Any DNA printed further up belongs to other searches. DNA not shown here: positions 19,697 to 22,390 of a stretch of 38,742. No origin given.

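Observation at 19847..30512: Two glycyl radical enzyme paralogues bracketing a LysR regulator and a TctBAC transporter, with one activase: candidate uncharacterised anaerobic catabolic locus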

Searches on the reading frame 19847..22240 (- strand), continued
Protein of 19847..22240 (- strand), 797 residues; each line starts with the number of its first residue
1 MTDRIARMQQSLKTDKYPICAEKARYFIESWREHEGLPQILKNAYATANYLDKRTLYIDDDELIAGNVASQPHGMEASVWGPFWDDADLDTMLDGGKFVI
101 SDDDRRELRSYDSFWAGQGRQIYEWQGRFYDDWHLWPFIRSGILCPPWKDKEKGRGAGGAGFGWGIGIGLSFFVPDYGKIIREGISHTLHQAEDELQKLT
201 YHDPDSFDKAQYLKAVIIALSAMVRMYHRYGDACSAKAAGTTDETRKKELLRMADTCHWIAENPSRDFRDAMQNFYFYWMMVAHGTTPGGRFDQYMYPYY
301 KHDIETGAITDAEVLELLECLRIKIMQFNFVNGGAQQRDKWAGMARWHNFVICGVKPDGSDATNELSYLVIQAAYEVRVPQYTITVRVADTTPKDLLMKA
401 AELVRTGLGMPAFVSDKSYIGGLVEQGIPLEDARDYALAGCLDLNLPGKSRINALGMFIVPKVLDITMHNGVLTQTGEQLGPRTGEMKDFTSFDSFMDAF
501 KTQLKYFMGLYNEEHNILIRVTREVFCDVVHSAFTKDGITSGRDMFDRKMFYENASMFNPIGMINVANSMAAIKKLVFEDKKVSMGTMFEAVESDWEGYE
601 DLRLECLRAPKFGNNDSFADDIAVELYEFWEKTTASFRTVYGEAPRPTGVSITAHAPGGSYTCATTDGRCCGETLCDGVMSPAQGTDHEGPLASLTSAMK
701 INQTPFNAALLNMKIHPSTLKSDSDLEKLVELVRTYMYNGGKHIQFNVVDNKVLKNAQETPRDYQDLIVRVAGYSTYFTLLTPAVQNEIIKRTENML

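Call 31: search_solved_structures(query=window:19847-22237:-, max_evalue=1e-100, show_alignments=5)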
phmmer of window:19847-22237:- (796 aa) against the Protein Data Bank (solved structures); distinct sequences matched with E-value up to 1e-100: 23.
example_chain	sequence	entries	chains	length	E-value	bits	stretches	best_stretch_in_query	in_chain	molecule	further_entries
1r8w_A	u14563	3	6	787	1.4e-128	433.5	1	169-795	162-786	glycerol dehydratase | B12-independent glycerol dehydratase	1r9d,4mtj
9f3w_A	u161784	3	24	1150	5.8e-124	418.3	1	2-792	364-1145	Choline trimethylamine-lyase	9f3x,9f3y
5i2a_A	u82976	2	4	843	1.7e-116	393.5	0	171-595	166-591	Diol-dehydratase | Diol dehydratase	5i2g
6lon_B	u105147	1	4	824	3e-114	386.1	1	18-794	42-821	PFL2/glycerol dehydratase family glycyl radical enzyme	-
7e7l_A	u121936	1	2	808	2.6e-113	383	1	21-793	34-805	Hydroxyphenylacetic acid decarboxylase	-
7kq3_A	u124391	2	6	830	3.2e-113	382.7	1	172-792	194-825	Isethionate sulfite-lyase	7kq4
6vxc_A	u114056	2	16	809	5.8e-110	372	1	185-794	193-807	Trans-4-hydroxy-L-proline dehydratase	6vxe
8id1_A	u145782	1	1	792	2.5e-109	369.9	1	2-793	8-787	Formate C-acetyltransferase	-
8id7_A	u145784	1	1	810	4.6e-109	369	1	12-796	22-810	Probable dehydratase YbiW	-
8yjn_A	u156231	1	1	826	5.1e-109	368.8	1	12-796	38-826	Probable dehydratase YbiW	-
6xs4_A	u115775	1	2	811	2.6e-108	366.5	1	13-795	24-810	Formate C-acetyltransferase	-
9rco_A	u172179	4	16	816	6.7e-108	365.1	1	1-794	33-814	Glycyl radical protein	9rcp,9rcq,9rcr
5ymr_B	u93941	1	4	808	1.3e-106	360.9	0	172-793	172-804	Formate acetyltransferase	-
9ht9_A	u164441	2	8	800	2.4e-106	360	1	16-792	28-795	Choline trimethylamine-lyase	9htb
9r0v_A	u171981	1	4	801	2.4e-106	360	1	16-792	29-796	Choline trimethylamine-lyase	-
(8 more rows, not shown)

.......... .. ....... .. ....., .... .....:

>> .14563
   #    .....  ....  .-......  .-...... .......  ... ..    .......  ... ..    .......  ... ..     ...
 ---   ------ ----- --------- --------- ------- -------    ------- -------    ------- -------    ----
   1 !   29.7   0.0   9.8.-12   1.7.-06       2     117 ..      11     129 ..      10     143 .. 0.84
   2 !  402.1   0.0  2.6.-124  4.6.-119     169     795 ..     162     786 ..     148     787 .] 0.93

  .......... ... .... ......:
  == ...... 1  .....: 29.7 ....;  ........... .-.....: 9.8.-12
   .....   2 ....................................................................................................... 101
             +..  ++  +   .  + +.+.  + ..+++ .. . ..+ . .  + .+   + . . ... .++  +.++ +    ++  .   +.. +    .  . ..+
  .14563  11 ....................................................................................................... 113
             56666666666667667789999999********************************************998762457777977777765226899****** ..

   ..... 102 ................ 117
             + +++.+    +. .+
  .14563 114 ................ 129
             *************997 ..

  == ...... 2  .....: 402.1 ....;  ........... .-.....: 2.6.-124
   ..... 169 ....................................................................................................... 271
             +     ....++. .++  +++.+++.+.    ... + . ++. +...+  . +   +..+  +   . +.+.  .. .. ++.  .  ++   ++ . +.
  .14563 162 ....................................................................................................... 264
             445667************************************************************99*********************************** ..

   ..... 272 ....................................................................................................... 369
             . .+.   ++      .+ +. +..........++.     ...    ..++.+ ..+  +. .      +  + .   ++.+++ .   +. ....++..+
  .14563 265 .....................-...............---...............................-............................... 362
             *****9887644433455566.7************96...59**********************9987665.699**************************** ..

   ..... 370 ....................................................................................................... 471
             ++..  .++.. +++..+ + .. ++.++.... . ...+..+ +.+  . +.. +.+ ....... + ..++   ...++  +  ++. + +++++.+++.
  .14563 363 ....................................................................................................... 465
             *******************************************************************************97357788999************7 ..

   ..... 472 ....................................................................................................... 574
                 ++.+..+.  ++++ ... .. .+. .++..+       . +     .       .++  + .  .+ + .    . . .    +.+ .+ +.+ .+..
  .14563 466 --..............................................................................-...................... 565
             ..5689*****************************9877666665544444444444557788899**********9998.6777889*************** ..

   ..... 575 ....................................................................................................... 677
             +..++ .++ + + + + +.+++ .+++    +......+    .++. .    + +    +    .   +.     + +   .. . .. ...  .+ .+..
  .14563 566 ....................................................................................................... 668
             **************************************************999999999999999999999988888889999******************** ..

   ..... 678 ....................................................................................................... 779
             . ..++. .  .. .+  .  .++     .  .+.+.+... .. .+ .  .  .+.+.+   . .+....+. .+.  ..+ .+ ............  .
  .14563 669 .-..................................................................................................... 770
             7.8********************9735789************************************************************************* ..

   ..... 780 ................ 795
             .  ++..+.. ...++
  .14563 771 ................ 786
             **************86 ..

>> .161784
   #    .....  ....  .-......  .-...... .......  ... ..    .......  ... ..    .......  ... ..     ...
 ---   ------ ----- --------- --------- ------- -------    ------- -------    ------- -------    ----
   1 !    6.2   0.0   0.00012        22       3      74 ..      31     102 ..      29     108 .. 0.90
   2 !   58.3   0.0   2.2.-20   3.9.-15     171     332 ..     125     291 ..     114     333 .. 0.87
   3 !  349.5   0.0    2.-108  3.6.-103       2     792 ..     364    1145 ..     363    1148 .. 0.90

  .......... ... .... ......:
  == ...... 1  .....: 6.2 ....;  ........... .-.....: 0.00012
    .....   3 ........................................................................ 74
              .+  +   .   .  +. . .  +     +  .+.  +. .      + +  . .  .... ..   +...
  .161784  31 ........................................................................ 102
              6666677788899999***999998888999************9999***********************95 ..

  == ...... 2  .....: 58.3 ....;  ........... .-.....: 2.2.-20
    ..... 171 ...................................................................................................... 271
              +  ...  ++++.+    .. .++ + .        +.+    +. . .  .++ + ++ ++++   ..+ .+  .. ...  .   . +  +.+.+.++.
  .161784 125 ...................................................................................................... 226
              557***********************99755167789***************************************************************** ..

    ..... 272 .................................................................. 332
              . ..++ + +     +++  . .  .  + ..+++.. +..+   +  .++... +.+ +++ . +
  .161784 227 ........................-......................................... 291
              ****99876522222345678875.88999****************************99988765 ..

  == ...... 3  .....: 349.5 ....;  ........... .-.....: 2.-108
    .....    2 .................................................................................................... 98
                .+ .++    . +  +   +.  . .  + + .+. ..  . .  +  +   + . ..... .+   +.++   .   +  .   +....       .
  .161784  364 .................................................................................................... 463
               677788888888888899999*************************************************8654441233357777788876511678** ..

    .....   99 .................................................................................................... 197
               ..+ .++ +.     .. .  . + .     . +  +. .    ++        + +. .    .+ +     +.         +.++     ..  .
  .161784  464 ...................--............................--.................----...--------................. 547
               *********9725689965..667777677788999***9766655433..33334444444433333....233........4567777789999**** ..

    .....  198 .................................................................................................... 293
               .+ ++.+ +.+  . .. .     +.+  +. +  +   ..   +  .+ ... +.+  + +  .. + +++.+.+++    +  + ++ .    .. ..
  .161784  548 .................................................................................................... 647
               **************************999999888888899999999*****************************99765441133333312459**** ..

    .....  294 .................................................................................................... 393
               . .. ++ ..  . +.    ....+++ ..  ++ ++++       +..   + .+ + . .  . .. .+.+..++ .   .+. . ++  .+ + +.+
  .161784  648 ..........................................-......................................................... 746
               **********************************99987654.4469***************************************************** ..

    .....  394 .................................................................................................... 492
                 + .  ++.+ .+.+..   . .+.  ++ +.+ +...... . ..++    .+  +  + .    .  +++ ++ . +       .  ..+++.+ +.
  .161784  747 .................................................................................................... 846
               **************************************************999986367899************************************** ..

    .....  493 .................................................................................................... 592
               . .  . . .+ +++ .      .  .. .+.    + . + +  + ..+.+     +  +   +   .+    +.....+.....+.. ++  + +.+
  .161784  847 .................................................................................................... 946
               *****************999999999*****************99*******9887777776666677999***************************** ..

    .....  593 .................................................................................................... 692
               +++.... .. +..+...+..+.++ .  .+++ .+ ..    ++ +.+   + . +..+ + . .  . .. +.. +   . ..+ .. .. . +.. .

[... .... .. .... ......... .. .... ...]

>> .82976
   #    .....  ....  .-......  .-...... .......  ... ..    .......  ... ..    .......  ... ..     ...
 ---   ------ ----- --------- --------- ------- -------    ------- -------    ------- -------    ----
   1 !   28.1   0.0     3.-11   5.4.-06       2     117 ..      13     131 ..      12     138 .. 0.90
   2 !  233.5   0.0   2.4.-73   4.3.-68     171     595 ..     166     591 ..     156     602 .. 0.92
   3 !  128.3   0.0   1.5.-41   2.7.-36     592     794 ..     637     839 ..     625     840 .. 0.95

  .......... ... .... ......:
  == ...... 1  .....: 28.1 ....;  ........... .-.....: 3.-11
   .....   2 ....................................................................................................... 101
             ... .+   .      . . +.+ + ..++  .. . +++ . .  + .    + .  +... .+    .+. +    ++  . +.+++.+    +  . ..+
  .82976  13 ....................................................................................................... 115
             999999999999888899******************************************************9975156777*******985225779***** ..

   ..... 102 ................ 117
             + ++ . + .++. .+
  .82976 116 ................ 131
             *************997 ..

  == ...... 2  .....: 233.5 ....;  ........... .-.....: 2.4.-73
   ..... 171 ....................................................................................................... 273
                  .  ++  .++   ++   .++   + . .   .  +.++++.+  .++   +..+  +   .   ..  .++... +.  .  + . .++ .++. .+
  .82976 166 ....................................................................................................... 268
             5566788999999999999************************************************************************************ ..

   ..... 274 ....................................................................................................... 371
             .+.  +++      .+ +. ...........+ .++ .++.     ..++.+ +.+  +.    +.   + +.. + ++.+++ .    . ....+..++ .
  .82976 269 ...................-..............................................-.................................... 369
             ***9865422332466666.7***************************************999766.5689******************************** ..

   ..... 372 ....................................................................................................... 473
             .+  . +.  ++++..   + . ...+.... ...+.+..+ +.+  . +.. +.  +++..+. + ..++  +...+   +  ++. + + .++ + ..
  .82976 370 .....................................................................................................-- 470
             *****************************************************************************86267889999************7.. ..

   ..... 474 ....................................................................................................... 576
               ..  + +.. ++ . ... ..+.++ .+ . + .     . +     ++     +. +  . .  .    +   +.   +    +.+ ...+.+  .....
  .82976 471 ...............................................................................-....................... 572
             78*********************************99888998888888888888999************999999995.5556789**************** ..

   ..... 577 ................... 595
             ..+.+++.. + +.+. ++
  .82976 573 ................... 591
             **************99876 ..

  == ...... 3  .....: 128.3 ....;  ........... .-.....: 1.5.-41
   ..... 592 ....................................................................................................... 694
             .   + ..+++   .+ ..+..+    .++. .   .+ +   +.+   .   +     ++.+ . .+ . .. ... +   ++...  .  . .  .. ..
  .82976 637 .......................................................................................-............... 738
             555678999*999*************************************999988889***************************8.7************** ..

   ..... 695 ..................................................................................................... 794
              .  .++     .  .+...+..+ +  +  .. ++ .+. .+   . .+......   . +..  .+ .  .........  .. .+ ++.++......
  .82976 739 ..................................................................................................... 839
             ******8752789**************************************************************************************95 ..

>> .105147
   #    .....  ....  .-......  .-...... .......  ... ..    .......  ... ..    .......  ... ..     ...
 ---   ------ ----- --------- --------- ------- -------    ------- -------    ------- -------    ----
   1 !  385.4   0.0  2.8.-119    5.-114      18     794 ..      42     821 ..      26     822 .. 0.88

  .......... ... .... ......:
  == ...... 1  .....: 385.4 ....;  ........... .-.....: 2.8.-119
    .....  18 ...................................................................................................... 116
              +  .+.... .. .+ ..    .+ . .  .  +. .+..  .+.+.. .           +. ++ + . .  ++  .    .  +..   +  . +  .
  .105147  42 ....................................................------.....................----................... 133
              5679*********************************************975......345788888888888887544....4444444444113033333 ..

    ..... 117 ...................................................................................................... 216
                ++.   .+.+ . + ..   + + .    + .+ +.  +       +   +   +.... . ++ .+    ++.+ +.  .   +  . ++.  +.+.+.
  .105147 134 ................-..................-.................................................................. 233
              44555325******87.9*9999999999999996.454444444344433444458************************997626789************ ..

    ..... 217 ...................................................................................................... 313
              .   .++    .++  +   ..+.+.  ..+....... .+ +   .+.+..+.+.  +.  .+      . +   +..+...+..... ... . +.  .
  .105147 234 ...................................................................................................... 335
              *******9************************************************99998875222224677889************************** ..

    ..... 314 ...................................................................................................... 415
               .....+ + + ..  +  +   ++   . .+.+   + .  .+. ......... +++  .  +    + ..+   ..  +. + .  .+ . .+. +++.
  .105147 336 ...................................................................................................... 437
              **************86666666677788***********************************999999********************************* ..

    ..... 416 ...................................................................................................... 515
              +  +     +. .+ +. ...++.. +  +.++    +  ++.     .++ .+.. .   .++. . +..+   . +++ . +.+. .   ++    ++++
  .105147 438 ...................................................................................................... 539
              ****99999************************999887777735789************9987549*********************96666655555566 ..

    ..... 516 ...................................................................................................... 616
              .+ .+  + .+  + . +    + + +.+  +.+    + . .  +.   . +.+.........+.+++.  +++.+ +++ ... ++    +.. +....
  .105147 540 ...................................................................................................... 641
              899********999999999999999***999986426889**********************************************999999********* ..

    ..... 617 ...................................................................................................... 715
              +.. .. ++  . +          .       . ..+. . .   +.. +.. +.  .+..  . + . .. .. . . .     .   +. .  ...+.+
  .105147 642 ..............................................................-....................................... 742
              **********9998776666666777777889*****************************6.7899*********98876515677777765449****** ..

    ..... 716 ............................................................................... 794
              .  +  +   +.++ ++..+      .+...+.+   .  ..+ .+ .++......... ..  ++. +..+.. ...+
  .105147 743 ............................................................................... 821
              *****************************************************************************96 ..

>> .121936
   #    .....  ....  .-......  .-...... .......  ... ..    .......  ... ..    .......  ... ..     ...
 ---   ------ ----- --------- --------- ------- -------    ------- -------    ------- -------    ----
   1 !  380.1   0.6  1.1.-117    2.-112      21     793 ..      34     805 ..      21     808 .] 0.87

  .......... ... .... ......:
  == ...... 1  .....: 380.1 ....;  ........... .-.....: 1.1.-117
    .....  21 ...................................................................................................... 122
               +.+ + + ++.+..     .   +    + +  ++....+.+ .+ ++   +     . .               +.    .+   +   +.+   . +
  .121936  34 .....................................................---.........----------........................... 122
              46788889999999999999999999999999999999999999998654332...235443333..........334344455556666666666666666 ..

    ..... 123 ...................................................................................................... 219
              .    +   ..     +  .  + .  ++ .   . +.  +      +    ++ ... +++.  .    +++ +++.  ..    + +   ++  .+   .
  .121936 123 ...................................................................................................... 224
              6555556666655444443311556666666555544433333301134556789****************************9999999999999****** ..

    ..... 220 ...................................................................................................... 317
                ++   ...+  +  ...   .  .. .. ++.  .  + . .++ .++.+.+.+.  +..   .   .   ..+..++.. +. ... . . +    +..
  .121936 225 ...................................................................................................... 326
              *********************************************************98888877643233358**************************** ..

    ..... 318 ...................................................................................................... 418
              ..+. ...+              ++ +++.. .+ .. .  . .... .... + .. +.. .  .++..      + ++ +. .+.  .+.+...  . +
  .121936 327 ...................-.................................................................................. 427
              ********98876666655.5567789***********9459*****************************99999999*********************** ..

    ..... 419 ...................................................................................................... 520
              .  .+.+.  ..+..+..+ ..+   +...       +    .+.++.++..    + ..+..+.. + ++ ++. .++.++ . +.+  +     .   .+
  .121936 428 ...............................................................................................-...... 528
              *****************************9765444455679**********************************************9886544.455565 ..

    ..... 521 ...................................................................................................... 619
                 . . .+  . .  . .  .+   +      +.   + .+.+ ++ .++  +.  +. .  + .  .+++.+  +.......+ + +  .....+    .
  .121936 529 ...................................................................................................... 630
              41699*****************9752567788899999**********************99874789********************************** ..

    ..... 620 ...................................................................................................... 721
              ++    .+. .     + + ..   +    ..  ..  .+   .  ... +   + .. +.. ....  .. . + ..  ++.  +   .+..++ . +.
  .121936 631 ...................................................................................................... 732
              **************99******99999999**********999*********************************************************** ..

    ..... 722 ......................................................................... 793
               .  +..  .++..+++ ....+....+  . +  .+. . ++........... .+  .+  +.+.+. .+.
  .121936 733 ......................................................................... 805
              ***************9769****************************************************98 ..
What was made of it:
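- Closest known: GRE arylacetate decarboxylases. Different: AAD has C-V-L (call 31).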
